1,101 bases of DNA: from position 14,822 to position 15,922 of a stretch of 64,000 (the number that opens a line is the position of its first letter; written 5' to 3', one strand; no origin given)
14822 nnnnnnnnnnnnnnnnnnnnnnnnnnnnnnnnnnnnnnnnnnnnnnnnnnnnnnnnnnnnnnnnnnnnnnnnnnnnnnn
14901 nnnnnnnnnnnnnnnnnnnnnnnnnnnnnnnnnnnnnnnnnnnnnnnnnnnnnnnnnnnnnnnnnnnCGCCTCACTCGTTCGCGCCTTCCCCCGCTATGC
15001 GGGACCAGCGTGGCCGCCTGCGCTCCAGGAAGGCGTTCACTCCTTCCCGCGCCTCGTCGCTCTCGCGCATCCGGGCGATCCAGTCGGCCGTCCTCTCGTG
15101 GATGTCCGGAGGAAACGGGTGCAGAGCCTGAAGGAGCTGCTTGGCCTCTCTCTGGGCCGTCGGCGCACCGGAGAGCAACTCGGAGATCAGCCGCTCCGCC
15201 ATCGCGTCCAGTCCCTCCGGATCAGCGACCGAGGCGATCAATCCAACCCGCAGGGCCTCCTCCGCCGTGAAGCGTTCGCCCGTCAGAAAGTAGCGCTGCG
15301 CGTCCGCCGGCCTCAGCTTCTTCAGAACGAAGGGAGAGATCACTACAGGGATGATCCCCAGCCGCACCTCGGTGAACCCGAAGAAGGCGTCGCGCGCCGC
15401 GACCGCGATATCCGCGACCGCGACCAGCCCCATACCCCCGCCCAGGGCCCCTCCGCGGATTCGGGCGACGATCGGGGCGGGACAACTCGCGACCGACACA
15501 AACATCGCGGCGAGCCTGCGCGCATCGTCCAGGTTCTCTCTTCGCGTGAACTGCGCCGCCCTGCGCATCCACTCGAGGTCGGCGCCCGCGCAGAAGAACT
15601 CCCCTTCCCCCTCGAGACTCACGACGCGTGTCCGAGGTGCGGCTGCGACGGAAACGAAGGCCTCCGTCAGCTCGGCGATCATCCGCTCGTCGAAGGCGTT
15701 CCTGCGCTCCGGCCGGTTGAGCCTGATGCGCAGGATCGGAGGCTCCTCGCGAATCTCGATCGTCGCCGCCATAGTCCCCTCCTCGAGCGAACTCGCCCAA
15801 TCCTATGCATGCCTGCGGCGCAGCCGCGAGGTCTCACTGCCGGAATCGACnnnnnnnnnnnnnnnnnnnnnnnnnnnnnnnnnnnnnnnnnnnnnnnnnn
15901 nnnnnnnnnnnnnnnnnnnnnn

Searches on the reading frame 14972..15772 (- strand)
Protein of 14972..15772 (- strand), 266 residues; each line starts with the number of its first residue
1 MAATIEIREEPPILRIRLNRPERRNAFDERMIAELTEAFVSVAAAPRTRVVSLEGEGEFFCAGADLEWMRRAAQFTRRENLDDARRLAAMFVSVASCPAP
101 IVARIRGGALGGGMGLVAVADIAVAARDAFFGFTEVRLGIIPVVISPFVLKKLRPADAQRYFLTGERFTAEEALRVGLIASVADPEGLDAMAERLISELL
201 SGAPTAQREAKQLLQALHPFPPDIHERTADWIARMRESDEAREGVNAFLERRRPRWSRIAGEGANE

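Call 11: search_protein_families(library=pfam, proteins=[window:14972-15772:-], max_evalue=0.001)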
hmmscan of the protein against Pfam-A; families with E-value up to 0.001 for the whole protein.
window:14972-15772:- (266 aa): 2 families
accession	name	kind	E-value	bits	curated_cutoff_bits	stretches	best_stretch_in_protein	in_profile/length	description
PF00378.25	ECH_1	-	3.3e-49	167.9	27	1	12-257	5-249/251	Enoyl-CoA hydratase/isomerase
PF16113.10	ECH_2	-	1.9e-33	116.8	27.2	1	15-250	3-240/335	Enoyl-CoA hydratase/isomerase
